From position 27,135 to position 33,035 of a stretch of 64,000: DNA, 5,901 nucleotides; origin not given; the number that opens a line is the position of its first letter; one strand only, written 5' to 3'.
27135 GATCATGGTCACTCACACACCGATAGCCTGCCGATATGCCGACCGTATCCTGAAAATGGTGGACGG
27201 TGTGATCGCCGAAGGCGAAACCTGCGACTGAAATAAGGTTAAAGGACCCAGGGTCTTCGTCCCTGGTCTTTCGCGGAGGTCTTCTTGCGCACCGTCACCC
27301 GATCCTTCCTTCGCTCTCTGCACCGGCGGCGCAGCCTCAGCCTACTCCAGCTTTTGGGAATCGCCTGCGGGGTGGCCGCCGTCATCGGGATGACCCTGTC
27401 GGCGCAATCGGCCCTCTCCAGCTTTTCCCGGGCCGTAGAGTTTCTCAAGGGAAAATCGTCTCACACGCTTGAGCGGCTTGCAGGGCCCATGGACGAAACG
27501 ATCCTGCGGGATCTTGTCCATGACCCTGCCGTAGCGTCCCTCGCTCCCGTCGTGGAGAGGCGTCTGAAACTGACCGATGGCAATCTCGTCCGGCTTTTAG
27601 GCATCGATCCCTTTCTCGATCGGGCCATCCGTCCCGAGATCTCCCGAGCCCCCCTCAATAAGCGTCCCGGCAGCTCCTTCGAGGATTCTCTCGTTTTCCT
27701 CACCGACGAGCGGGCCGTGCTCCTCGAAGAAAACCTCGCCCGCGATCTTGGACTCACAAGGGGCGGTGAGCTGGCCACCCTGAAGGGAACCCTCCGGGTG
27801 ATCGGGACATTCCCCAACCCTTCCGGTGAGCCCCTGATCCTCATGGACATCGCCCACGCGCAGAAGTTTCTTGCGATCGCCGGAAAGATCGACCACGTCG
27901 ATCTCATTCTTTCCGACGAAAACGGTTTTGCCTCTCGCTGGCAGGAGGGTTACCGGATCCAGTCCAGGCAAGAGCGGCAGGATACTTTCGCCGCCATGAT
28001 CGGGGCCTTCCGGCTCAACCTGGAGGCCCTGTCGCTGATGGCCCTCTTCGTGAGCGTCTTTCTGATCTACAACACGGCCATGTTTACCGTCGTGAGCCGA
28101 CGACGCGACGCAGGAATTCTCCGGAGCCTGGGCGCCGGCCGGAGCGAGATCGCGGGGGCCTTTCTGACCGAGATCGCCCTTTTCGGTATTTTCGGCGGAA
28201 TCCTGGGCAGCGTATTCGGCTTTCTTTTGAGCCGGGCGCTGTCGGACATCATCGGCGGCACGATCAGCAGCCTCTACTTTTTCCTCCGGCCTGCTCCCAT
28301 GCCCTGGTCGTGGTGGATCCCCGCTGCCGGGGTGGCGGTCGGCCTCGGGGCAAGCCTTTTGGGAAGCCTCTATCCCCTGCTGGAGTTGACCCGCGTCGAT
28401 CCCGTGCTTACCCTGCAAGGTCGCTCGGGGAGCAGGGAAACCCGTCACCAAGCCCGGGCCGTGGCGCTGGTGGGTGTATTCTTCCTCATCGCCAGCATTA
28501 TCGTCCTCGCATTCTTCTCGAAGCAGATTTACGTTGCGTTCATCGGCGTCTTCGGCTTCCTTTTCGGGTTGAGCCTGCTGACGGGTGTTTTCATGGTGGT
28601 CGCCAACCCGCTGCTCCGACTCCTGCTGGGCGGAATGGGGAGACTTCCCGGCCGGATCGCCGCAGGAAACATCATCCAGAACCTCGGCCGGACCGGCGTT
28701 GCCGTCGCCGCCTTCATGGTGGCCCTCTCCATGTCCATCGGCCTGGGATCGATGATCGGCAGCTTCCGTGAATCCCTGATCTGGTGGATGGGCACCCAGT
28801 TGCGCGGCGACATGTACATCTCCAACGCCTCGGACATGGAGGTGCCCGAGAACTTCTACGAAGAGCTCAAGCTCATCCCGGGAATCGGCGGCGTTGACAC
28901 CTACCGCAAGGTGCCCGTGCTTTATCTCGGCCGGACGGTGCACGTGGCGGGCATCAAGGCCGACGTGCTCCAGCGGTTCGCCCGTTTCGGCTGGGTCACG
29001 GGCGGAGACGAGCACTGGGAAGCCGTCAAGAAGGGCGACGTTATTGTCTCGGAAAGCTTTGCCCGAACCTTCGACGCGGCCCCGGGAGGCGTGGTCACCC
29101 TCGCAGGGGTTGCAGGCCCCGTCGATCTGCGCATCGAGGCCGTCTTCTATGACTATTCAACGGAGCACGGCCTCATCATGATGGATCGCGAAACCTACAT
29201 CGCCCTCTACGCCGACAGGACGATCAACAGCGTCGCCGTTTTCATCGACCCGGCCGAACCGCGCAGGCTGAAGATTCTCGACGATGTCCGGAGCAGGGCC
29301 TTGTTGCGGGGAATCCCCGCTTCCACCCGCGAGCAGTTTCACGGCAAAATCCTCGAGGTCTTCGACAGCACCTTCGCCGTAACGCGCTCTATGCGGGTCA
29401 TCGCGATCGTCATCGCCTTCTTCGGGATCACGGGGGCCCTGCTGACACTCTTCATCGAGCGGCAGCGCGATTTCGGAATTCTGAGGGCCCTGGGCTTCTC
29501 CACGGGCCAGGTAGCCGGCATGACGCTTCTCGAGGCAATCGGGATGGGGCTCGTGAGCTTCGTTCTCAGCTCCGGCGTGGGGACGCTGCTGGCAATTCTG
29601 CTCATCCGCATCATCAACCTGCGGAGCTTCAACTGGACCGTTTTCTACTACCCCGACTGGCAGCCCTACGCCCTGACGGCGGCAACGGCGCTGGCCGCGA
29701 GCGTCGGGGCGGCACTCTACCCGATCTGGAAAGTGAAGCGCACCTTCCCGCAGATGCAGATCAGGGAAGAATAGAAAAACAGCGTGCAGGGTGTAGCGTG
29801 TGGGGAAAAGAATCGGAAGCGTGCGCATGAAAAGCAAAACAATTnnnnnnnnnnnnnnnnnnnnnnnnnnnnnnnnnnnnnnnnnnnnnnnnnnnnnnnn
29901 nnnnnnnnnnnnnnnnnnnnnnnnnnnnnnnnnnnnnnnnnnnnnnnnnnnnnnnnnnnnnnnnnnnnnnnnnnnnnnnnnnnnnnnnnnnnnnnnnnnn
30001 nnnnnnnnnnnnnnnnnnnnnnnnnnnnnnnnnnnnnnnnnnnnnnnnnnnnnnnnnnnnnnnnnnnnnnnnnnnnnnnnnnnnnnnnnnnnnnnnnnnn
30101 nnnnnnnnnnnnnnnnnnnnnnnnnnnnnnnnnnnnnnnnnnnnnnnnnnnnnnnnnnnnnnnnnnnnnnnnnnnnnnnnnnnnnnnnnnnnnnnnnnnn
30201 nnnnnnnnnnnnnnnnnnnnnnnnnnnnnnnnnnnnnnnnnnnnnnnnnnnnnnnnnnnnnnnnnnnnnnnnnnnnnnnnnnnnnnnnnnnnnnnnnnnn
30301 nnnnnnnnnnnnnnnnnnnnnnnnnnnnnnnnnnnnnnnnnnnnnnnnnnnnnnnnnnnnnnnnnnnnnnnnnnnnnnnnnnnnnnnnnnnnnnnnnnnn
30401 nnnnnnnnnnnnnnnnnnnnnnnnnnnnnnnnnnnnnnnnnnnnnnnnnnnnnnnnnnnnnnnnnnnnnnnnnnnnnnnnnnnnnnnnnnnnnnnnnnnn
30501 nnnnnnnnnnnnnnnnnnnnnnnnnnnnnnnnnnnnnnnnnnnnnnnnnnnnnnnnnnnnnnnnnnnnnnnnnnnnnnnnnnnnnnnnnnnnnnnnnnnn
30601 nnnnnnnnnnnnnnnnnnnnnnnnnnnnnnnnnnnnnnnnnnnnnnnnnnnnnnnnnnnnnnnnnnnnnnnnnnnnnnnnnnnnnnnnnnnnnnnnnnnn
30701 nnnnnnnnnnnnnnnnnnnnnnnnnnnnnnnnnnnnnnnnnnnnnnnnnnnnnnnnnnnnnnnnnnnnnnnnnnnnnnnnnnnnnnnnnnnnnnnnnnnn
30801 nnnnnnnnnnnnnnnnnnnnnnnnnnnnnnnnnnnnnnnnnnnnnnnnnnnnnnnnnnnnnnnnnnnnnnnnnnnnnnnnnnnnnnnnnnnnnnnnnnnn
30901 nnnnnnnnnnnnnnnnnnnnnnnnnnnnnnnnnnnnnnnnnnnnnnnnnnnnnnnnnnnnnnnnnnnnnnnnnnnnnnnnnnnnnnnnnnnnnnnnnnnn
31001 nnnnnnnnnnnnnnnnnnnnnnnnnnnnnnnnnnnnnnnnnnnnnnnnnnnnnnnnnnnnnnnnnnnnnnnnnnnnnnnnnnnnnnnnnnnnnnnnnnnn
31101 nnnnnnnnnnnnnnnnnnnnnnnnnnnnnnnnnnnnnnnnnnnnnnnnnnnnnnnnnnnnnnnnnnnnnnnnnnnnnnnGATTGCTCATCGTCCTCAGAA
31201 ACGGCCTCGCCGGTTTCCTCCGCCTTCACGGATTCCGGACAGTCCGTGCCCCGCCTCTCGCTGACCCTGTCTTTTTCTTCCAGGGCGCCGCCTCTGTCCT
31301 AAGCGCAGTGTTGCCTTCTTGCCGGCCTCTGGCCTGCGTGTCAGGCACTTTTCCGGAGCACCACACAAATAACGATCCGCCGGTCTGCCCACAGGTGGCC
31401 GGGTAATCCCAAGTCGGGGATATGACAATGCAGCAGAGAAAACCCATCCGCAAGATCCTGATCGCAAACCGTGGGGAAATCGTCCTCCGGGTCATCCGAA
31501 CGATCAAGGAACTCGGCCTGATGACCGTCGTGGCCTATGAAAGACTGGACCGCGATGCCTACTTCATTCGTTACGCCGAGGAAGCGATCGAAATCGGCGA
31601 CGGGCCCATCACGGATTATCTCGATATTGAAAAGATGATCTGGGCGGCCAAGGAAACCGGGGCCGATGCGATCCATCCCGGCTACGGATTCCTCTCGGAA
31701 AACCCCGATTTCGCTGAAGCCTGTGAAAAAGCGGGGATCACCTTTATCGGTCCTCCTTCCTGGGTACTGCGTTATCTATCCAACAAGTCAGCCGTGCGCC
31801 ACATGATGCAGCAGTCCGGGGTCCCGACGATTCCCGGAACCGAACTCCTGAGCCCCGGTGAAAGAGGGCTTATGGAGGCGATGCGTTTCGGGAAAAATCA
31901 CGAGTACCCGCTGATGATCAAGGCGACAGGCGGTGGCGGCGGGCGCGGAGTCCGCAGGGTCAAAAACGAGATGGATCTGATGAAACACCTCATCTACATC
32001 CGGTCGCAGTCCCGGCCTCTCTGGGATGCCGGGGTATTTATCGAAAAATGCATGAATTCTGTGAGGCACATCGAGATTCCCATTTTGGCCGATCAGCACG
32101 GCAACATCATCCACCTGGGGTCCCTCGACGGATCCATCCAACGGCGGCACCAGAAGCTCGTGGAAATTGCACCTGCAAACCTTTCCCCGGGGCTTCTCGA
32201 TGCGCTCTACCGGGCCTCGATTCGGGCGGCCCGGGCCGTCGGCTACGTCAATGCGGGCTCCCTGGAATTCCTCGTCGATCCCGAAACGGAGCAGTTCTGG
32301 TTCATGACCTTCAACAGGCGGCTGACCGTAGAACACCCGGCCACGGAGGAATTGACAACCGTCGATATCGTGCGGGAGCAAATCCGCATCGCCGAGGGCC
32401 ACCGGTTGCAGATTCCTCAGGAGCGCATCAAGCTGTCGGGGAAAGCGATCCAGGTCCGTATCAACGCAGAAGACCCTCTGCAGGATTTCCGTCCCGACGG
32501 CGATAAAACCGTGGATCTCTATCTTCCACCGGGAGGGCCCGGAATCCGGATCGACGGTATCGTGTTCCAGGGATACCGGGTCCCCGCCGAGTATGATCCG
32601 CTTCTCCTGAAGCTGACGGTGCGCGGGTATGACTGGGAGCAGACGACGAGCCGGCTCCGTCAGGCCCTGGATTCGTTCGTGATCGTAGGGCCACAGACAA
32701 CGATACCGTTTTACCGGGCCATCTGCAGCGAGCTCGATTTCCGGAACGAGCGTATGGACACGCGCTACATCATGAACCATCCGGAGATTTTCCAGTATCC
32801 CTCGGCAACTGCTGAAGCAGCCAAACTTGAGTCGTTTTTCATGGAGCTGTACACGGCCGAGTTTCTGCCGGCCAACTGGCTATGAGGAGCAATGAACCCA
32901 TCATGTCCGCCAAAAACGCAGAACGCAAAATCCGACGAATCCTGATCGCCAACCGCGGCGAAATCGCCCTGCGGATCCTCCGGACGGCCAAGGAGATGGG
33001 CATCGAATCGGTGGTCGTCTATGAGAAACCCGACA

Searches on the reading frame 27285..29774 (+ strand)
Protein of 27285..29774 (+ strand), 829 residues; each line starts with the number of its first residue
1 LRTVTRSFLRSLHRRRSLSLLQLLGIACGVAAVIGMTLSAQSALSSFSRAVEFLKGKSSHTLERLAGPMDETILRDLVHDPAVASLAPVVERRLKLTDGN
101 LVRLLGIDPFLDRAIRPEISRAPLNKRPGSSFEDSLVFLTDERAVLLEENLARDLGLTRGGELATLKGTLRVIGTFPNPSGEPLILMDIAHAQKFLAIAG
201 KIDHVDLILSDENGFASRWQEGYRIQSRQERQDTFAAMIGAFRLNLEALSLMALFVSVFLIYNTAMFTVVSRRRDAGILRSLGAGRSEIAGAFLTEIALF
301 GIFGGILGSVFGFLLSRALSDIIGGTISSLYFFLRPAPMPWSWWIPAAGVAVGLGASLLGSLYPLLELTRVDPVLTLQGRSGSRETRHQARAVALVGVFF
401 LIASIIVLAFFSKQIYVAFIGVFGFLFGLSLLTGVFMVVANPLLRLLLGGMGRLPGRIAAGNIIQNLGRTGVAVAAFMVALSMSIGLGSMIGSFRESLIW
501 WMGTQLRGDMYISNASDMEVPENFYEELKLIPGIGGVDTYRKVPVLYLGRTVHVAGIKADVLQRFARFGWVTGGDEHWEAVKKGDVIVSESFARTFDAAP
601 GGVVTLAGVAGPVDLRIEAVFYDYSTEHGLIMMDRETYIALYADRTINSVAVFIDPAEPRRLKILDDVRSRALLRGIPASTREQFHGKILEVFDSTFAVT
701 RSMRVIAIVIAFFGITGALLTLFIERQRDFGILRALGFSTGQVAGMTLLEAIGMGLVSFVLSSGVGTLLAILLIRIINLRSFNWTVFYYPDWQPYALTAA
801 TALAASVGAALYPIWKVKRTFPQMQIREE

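Call 66: search_protein_families(library=pfam, proteins=[window:27285-29774:+], max_evalue=0.00001)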
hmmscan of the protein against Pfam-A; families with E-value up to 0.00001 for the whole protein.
window:27285-29774:+ (829 aa): 2 families
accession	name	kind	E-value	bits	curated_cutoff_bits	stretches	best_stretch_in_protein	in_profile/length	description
PF02687.27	FtsX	-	6e-33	113.9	25.5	2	249-373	3-120/120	FtsX-like permease C-terminal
PF12704.14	MacB_PCD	-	3.1e-11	44.4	27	1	19-196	1-180/207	MacB-like periplasmic core domain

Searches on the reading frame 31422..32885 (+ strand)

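Call 66: search_protein_families(library=pfam, proteins=[window:31422-32885:+], max_evalue=0.00001)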
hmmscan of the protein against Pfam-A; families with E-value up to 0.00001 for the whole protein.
window:31422-32885:+ (487 aa): 4 families
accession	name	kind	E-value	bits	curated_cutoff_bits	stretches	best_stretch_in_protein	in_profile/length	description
PF02786.22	CPSase_L_D2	-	9.4e-52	176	19.8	1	122-330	2-209/211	Carbamoyl-phosphate synthase L chain, ATP binding domain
PF00289.28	Biotin_carb_N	-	7.5e-40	136.3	25.5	1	9-114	2-108/110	Biotin carboxylase, N-terminal domain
PF02785.25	Biotin_carb_C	-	1.3e-28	99.7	32.4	1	344-450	1-106/108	Biotin carboxylase C-terminal domain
PF07478.18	Dala_Dala_lig_C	-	6e-06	26.3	24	0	129-295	2-170/204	D-ala D-ala ligase C-terminus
